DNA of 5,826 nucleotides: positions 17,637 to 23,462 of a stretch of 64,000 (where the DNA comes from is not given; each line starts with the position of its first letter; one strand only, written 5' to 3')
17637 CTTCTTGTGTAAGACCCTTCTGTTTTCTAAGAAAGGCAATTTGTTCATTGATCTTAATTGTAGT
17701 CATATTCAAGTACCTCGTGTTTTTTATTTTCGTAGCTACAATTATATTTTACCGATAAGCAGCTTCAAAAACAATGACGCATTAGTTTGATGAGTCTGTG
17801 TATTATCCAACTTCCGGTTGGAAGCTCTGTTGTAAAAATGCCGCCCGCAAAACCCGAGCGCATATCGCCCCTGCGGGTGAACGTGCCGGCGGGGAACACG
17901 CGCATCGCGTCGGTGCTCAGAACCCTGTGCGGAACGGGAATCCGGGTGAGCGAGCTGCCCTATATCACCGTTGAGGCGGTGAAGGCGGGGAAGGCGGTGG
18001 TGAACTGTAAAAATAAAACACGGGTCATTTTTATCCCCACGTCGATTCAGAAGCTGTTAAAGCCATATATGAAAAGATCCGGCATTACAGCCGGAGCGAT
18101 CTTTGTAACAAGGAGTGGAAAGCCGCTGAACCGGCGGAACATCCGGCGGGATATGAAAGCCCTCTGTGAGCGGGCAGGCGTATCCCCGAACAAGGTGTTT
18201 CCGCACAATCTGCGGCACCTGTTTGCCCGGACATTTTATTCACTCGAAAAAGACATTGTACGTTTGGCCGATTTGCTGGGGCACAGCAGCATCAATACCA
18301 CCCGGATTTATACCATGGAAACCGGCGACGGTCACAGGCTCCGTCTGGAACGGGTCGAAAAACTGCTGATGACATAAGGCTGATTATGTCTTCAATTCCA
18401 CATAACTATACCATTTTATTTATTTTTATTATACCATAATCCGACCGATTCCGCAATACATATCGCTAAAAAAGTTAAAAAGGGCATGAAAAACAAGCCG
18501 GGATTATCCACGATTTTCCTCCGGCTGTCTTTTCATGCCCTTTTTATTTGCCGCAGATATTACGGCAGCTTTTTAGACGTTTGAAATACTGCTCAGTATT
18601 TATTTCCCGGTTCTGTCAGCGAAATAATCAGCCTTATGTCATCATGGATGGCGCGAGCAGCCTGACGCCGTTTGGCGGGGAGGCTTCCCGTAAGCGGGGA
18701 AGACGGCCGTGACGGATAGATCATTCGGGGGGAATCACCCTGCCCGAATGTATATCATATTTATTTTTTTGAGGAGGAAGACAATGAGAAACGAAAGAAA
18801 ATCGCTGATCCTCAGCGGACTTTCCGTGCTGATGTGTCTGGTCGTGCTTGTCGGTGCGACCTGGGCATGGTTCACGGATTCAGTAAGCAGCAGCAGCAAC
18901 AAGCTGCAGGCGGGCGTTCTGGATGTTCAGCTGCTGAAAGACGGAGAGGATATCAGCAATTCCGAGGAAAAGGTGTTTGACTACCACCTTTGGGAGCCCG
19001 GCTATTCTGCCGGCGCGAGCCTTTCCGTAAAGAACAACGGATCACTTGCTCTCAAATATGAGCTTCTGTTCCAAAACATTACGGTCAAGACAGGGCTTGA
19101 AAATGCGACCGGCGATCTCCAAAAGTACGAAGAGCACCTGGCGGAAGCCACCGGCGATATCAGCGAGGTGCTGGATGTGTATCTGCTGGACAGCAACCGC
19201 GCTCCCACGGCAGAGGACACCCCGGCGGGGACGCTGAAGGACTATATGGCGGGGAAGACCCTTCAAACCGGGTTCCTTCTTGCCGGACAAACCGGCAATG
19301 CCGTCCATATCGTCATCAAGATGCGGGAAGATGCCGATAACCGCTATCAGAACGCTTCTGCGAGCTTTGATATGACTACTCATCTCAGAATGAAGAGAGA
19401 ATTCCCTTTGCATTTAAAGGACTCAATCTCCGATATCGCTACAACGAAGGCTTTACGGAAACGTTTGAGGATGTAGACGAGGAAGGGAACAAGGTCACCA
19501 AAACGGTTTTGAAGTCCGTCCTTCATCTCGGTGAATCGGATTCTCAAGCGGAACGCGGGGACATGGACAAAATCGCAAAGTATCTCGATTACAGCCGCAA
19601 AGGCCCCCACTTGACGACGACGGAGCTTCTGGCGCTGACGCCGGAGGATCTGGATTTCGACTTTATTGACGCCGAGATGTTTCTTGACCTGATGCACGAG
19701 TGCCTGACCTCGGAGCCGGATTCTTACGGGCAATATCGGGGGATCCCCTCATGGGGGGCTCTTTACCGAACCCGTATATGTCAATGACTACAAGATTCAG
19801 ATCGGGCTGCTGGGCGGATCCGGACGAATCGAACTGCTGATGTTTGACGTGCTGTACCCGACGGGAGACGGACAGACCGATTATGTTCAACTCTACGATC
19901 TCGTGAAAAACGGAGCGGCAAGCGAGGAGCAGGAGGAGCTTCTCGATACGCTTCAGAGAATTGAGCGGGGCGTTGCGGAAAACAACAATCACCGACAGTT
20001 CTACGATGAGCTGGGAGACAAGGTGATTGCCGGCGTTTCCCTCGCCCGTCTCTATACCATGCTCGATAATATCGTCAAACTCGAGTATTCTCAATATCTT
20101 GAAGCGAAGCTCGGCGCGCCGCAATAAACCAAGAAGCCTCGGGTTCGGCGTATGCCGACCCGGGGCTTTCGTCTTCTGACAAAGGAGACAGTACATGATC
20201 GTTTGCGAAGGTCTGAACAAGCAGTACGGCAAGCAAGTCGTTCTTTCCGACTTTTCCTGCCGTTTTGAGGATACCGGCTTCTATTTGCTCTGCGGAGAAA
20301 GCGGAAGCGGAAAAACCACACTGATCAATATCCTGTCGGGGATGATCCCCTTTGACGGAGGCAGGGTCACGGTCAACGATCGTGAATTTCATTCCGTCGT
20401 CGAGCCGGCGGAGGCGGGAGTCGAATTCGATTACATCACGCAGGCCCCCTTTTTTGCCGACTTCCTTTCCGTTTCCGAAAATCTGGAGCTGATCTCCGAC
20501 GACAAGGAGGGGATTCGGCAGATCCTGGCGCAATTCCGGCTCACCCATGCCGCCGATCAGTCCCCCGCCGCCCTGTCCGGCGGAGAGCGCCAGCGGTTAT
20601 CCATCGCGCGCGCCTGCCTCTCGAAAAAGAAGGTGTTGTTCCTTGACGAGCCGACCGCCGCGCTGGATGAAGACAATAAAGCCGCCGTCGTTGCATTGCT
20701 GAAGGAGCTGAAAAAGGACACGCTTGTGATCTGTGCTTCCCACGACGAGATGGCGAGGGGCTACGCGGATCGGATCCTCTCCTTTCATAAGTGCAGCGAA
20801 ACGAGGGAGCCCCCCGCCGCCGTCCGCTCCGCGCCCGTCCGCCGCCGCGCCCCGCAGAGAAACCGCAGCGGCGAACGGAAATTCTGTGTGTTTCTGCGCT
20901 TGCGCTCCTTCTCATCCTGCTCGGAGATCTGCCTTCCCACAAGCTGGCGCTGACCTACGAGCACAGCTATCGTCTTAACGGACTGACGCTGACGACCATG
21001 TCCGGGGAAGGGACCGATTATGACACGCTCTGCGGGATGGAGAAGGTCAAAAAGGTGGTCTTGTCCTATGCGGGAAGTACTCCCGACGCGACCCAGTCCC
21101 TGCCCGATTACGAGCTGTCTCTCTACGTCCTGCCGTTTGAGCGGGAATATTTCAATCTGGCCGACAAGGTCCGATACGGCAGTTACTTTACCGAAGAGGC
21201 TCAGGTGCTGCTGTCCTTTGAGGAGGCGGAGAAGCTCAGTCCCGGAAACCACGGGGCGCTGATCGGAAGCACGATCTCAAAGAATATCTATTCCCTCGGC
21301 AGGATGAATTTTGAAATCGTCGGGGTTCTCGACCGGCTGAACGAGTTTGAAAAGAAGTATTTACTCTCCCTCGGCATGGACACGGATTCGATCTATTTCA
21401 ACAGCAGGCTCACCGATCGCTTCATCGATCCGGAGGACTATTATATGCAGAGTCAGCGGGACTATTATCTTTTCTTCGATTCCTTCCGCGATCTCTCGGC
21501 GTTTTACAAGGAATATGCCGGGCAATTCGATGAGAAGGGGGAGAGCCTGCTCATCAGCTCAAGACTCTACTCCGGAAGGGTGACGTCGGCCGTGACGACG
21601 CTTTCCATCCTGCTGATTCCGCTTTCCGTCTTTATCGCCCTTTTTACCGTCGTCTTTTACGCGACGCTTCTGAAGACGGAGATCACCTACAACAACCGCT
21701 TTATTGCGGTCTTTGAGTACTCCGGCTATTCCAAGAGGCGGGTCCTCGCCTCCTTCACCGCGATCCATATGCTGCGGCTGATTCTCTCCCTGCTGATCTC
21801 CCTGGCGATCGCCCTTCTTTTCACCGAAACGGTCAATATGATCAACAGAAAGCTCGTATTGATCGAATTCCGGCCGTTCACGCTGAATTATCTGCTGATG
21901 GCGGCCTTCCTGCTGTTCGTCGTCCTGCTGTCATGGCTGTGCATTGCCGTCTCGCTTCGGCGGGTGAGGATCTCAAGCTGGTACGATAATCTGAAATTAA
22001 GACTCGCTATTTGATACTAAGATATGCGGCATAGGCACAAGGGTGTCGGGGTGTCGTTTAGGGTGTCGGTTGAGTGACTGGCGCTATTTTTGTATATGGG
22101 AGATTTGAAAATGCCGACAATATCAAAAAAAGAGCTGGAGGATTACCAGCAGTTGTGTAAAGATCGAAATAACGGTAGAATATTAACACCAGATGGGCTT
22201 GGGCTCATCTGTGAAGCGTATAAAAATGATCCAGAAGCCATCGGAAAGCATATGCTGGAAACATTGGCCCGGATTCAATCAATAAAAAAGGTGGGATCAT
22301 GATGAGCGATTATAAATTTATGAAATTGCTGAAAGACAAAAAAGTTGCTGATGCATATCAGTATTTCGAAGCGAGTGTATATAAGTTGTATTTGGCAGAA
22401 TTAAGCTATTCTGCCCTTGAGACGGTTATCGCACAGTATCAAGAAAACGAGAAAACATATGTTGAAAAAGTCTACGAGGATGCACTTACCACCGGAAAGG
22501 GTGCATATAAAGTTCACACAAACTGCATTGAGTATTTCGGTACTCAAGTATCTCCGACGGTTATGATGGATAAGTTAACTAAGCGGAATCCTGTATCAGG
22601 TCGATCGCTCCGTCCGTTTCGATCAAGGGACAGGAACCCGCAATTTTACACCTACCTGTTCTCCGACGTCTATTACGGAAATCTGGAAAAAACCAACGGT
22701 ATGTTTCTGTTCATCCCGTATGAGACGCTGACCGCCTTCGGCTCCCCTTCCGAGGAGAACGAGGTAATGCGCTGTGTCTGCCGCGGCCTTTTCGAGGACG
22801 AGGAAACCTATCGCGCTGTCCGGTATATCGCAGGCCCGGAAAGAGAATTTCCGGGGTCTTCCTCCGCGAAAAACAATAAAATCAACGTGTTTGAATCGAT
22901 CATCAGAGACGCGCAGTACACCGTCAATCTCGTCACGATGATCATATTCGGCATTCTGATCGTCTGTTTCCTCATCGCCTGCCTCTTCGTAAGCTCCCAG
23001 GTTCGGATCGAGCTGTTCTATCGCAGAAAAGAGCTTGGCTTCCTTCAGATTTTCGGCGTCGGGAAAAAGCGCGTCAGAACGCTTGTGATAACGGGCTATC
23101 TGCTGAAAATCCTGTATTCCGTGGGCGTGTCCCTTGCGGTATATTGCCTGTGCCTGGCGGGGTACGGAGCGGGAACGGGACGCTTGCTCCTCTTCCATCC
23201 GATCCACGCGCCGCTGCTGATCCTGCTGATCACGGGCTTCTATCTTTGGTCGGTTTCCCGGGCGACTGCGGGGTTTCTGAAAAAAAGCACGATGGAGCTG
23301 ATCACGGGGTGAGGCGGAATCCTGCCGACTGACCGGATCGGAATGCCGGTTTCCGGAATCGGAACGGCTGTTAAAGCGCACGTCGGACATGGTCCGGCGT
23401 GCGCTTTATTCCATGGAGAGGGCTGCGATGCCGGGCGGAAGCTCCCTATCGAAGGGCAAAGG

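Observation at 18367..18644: Candidate invertible promoter: 21-bp perfect inverted repeats enclosing a promoter-plus-terminator cassette next to a tyrosine recombinase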

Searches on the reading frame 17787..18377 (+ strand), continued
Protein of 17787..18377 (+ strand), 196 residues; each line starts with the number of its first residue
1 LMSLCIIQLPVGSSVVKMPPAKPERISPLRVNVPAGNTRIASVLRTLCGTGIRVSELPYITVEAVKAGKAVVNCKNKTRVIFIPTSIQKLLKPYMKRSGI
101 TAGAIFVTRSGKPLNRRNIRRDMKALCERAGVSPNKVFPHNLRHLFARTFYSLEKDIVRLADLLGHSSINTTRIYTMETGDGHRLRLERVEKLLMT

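Call 41: find_encoding_contigs(protein=P0002, flank=8000, max_places=6)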
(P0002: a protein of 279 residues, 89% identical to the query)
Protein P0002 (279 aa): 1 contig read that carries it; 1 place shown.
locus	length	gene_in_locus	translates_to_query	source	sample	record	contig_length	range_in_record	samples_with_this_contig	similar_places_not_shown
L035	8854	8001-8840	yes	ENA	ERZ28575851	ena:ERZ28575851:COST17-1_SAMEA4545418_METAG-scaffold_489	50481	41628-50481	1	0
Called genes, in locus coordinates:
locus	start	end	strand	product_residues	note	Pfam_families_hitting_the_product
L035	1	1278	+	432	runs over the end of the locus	PF02386:TrkH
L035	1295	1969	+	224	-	PF02254:TrkA_N, PF03807:F420_oxidored (weak), PF02080:TrkA_C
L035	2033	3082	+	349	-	PF01384:PHO4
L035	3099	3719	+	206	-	PF01865:PhoU_div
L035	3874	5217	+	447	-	PF01595:CNNM, PF00571:CBS (weak), PF03471:CorC_HlyC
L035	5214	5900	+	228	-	PF00690:Cation_ATPase_N, PF00122:E1-E2_ATPase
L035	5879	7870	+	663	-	PF00702:Hydrolase, PF13246:Cation_ATPase, PF12710:HAD (faint), PF00689:Cation_ATPase_C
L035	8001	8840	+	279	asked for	PF02899:Phage_int_SAM_1 (weak), PF00589:Phage_integrase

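Call 54: find_encoding_contigs(protein=P0089, flank=4000, max_places=4)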
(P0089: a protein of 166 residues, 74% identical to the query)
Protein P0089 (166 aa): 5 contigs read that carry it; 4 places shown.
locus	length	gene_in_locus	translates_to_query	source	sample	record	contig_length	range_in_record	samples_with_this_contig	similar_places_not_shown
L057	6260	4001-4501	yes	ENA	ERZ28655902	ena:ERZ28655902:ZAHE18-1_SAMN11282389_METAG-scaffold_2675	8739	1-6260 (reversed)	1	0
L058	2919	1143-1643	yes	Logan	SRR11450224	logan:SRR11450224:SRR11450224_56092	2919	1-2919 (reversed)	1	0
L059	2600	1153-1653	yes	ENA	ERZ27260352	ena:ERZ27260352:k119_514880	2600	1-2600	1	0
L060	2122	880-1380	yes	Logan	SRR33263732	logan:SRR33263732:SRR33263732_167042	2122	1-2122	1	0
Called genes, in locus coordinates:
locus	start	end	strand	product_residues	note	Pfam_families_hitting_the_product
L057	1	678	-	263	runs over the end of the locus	PF12974:Phosphonate-bd (faint), PF00497:SBP_bac_3, PF09084:NMT1 (weak)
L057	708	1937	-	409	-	PF00764:Arginosuc_synth, PF20979:Arginosuc_syn_C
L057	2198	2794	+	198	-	PF05103:DivIVA (weak)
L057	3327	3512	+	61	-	-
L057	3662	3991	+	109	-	PF02899:Phage_int_SAM_1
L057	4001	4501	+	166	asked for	PF00589:Phage_integrase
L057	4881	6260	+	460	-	?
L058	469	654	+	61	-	-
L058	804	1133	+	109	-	PF02899:Phage_int_SAM_1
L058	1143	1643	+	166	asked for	PF00589:Phage_integrase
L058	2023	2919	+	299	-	?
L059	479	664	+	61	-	-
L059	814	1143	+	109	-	PF02899:Phage_int_SAM_1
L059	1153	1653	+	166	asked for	PF00589:Phage_integrase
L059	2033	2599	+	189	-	?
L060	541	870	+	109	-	PF02899:Phage_int_SAM_1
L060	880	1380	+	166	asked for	PF00589:Phage_integrase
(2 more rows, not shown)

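Call 55: find_encoding_contigs(protein=P0005, flank=4000, max_places=4)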
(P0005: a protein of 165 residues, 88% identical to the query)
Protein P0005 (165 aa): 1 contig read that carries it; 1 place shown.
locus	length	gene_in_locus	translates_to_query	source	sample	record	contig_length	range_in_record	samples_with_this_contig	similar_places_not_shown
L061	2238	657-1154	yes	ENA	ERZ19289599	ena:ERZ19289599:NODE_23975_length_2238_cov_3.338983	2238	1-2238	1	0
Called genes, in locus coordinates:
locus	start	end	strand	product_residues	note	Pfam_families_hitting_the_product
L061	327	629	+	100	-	PF02899:Phage_int_SAM_1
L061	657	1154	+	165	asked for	PF00589:Phage_integrase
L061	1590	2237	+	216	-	?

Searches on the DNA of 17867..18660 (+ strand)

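Call 59: search_dna_similar(query=window:17867-18660:+, collection=plasmids, mode=distant, max_rows=10)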
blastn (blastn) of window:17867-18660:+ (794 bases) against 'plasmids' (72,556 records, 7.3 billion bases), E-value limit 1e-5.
Records with a match: 4; places in all: 4; records where one place covers at least 80% of the query: 0.
Best place of each record, by identity: 60-80% 4.
By first word of the organism name: Subdoligranulum 2; Monoglobus 1; Pusillibacter 1.
By predicted mobility (MOB-suite, as given by PLSDB): non-mobilizable 3; conjugative 1.
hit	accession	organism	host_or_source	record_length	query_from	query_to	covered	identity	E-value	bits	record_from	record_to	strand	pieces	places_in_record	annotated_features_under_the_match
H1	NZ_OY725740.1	Monoglobus pectinilyticus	-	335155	191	459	34%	66.2%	1e-10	76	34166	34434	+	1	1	tyrosine-type recombinase/integrase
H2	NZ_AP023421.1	Pusillibacter faecalis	Homo sapiens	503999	227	445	28%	66.7%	7e-8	67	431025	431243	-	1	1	tyrosine-type recombinase/integrase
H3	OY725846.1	Subdoligranulum variabile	-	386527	326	447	15%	73.0%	2e-9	73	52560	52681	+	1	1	none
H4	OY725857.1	Subdoligranulum variabile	-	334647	326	417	12%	75.0%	8e-7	64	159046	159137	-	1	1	none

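Call 60: search_dna_similar(query=window:17867-18660:+, collection=phages, mode=distant, max_rows=10)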
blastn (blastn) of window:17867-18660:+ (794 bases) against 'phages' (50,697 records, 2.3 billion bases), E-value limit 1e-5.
Records with a match: 1; places in all: 1; records where one place covers at least 80% of the query: 0.
Best place of each record, by identity: 60-80% 1.
By first word of the organism name: Bacteriophage 1.
By host as written in the record: - 1.
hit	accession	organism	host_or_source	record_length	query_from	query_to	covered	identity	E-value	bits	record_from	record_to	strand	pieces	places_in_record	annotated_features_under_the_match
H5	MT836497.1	Bacteriophage sp.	human fecal samples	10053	290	461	22%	71.5%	2e-15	91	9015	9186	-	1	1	record has no annotation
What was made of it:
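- Tried and rejected: Plasmid and phage collections: only distant recombinase matches, no close copy (calls 59, 60).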

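Call 61: get_annotated_region(hit=H2, flank=4000)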
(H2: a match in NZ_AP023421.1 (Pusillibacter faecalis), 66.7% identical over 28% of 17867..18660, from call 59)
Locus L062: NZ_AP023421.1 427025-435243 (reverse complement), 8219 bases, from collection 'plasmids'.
description: Pusillibacter faecalis strain MM59 plasmid pMM59_01
organism: Pusillibacter faecalis (NCBI taxid 2714358)
taxonomy: Bacteria; Bacillota; Clostridia; Eubacteriales; Oscillospiraceae; Pusillibacter; Pusillibacter faecalis
host: -; source: Homo sapiens; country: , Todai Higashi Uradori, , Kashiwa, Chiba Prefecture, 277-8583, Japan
typing (MOB-suite, as given by PLSDB): conjugative; relaxase MOBQ,MOBV; mating-pair formation MPF_T
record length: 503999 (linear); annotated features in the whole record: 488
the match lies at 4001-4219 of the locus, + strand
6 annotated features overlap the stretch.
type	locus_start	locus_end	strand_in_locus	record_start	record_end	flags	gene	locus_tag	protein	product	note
CDS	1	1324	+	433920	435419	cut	-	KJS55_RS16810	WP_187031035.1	Na(+)/glucose symporter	-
CDS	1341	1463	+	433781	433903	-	-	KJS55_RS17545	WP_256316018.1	hypothetical protein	-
CDS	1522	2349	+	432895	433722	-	-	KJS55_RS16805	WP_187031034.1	carbon-nitrogen hydrolase family protein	-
CDS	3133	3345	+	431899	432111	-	-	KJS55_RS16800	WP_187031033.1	hypothetical protein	-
CDS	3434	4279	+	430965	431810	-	-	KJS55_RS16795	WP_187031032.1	tyrosine-type recombinase/integrase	GO:0015074 - DNA integration [Evidence IEA]; GO:0006310 - DNA recombination [Evidence IEA]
CDS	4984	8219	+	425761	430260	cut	-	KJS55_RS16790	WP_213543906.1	S-layer homology domain-containing protein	-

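Call 62: get_annotated_region(hit=H1, flank=4000)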
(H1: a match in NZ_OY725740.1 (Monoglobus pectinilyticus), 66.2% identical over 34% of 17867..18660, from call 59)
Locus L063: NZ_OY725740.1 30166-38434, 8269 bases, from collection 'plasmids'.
description: Monoglobus pectinilyticus strain Ruminococcaceae species TSDC17.2-1.2 plasmid 16, complete sequence
organism: Monoglobus pectinilyticus (NCBI taxid 1981510)
taxonomy: Bacteria; Bacillota; Clostridia; Monoglobales; Monoglobaceae; Monoglobus; Monoglobus pectinilyticus
host: -; source: -; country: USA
typing (MOB-suite, as given by PLSDB): non-mobilizable
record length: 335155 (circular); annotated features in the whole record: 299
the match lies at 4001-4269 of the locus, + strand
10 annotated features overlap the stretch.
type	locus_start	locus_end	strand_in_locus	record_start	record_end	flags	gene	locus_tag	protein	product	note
CDS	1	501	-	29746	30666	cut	-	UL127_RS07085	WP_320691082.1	SufD family Fe-S cluster assembly protein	-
CDS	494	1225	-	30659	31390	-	-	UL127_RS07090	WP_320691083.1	ATP-binding cassette domain-containing protein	-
CDS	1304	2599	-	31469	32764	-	-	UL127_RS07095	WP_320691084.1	cytochrome c biogenesis protein/redoxin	-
CDS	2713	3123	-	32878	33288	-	-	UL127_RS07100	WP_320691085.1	Rrf2 family transcriptional regulator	-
CDS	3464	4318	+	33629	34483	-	-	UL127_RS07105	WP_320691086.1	tyrosine-type recombinase/integrase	GO:0015074 - DNA integration [Evidence IEA]; GO:0006310 - DNA recombination [Evidence IEA]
CDS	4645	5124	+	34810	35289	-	-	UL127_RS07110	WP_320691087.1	hypothetical protein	-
CDS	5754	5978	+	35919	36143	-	-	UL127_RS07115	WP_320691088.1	hypothetical protein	-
CDS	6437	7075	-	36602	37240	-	-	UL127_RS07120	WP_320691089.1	S-layer homology domain-containing protein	-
CDS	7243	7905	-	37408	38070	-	-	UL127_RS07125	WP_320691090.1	hypothetical protein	-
CDS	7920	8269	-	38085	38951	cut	-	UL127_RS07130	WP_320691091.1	hypothetical protein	-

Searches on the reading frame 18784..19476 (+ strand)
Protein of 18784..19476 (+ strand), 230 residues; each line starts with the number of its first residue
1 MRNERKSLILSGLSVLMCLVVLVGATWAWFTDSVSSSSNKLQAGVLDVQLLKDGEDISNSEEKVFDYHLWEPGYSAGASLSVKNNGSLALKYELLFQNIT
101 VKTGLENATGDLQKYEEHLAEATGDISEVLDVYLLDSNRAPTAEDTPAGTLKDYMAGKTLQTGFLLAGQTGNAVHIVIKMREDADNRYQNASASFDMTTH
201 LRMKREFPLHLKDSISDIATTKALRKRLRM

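Call 7: search_protein_families(library=pfam, proteins=[window:18784-19476:+], max_evalue=0.01)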
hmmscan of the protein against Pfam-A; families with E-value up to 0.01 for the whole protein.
window:18784-19476:+ (230 aa): 1 family
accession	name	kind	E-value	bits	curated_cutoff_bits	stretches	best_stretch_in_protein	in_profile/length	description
PF12389.13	Peptidase_M73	-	5.2e-07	30.1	22.5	1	14-113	12-102/196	Camelysin metallo-endopeptidase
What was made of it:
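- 18784..19476 (+): TasA/camelysin-like ORF (230 aa) with a signal peptide, the only gene placed to be driven by the switch. Its 3' end runs out of frame into the next remnant. PF12389, E = 5e-7 (call 7).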

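Call 29: find_encoding_contigs(protein=window:18784-19476:+, flank=3000, max_places=10)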
Protein window:18784-19476:+ (230 aa): 5 contigs read that carry it; 3 places shown.
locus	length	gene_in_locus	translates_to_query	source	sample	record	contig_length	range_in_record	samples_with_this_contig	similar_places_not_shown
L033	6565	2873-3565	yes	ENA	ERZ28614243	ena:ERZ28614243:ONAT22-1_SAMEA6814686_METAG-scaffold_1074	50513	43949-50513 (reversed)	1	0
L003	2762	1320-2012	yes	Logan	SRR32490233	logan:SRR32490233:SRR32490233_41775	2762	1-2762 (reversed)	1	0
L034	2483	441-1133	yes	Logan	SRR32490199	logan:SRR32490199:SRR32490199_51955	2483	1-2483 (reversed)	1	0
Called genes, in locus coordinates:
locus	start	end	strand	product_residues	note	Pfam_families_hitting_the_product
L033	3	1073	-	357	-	?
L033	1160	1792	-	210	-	PF12844:HTH_19 (weak), PF01381:HTH_3, PF13560:HTH_31 (weak)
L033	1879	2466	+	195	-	PF00589:Phage_integrase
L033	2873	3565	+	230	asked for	PF12389:Peptidase_M73 (weak)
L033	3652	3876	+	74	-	-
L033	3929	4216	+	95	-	-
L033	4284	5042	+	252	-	PF00005:ABC_tran, PF01078:Mg_chelatase (faint), PF13304:AAA_21 (faint), PF02463:SMC_N (weak)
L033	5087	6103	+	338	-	PF02687:FtsX (weak)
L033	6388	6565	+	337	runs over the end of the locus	-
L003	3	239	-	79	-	?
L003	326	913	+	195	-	PF00589:Phage_integrase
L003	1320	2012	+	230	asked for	PF12389:Peptidase_M73 (weak)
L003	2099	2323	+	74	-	-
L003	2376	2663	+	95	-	-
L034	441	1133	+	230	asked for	PF12389:Peptidase_M73 (weak)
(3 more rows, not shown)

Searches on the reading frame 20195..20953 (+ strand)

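Call 7: search_protein_families(library=pfam, proteins=[window:20195-20953:+], max_evalue=0.01)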
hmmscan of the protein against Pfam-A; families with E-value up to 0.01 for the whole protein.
window:20195-20953:+ (252 aa): 13 families
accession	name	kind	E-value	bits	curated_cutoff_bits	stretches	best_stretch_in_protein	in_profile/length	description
PF00005.33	ABC_tran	-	8.9e-29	101.3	25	1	18-155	2-137/137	ABC transporter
PF02463.25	SMC_N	-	3.6e-08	33.5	40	1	123-196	133-210/220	RecF/RecN/SMC N terminal domain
PF13304.12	AAA_21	-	3.5e-07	31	27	1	110-184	221-299/304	AAA domain, putative AbiEii toxin, Type IV TA system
PF01078.27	Mg_chelatase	-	1.8e-05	24.7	20.3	0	31-95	26-87/207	Magnesium chelatase, subunit ChlI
PF13401.12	AAA_22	-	0.00024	21.8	27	1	26-54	4-32/130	AAA domain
PF13191.12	AAA_16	-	0.00027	21.9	32.6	1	27-174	24-161/167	AAA ATPase domain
PF13555.12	AAA_29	-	0.00072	19.7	27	1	22-44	17-39/61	P-loop containing region of AAA domain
PF13476.12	AAA_23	-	0.001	20.2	27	1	19-48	12-40/201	AAA domain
PF00004.35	AAA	-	0.0017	19.2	21.2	0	30-182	1-108/131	ATPase family associated with various cellular activities (AAA)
PF03193.22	RsgA_GTPase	-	0.0022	18.3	30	1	28-50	107-129/174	RsgA GTPase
PF13238.12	AAA_18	-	0.0041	18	29.4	0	31-57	2-25/128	AAA domain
PF25201.1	nSTAND6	-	0.007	16.8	27.7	0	11-56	2-47/148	Novel STAND NTPase 6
PF13671.12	AAA_33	-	0.0077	17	27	0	31-193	3-118/143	AAA domain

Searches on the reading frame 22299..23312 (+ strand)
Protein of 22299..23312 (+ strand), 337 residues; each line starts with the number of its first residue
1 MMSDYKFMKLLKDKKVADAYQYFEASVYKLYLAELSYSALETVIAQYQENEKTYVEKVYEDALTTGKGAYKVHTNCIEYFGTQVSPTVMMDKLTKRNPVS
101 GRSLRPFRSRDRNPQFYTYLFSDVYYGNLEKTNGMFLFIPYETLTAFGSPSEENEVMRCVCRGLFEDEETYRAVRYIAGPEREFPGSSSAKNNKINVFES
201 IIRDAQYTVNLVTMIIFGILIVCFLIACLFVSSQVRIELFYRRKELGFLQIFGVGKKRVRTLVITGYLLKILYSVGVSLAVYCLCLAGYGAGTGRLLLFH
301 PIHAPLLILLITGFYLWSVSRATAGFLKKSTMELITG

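Call 7: search_protein_families(library=pfam, proteins=[window:22299-23312:+], max_evalue=0.01)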
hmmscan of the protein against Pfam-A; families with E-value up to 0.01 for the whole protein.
window:22299-23312:+ (337 aa): 1 family
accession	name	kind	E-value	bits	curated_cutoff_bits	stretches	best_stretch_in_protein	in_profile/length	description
PF02687.27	FtsX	-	0.0027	18.2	25.5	1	219-313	3-98/120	FtsX-like permease C-terminal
